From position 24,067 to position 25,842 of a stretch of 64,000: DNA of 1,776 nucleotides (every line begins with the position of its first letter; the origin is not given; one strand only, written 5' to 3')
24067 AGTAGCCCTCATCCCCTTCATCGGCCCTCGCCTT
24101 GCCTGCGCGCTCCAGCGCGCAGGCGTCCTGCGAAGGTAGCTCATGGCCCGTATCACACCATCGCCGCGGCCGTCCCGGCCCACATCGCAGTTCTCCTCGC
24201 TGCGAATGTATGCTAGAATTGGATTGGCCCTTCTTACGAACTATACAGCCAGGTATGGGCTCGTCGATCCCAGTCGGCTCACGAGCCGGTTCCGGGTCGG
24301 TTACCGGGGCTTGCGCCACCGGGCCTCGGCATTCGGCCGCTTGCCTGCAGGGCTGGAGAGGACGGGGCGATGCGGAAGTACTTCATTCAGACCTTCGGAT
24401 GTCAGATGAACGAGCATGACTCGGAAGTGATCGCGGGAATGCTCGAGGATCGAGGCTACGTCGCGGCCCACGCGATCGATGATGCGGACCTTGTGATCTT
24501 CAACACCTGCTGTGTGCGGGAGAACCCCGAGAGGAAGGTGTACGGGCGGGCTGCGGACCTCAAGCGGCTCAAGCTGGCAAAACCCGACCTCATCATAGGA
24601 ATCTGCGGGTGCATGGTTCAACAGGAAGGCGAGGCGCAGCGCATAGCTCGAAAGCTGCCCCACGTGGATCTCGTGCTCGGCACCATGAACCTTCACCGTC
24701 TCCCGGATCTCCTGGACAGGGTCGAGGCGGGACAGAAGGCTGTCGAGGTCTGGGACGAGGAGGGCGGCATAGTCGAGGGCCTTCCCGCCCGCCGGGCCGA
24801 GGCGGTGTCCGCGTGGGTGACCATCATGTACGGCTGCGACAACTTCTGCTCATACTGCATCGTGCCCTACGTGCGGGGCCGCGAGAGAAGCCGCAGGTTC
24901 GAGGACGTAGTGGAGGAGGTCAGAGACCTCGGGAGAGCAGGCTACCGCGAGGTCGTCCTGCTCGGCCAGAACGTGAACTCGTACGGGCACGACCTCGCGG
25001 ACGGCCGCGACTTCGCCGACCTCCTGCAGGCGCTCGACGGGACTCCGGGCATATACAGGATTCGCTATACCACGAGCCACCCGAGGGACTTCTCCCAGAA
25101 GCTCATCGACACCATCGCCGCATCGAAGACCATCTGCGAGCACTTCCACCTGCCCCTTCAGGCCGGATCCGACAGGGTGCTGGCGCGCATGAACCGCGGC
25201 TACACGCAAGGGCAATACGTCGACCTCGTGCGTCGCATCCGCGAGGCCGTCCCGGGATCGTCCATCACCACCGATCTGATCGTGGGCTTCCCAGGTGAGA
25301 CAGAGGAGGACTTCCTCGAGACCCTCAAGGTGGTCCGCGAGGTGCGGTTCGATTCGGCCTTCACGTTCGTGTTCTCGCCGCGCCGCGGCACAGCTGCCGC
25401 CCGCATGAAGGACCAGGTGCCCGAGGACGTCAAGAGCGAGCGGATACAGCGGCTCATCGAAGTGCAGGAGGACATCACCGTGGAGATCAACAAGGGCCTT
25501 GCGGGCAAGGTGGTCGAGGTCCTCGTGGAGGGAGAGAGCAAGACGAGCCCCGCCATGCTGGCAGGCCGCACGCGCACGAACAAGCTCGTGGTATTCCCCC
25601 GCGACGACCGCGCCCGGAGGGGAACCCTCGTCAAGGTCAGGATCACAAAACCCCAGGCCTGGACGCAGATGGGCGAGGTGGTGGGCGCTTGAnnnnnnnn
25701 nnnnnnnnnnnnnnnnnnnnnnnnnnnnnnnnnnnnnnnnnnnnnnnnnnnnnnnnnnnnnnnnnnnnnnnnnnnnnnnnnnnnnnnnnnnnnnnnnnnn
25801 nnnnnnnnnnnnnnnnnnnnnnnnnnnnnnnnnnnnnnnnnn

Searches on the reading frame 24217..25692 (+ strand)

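Call 42: search_protein_families(library=pfam, proteins=[window:24217-25692:+], max_evalue=0.001)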
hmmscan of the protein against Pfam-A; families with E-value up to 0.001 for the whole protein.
window:24217-25692:+ (491 aa): 3 families
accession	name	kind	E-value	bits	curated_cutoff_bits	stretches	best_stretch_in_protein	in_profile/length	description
PF04055.27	Radical_SAM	-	5.3e-31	108.5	29.5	1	202-371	2-164/166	Radical SAM superfamily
PF00919.26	UPF0004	-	1.6e-29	102.2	27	1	54-155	1-98/98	Uncharacterized protein family UPF0004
PF01938.26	TRAM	-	4.4e-09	36.5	21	1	430-489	5-61/61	TRAM domain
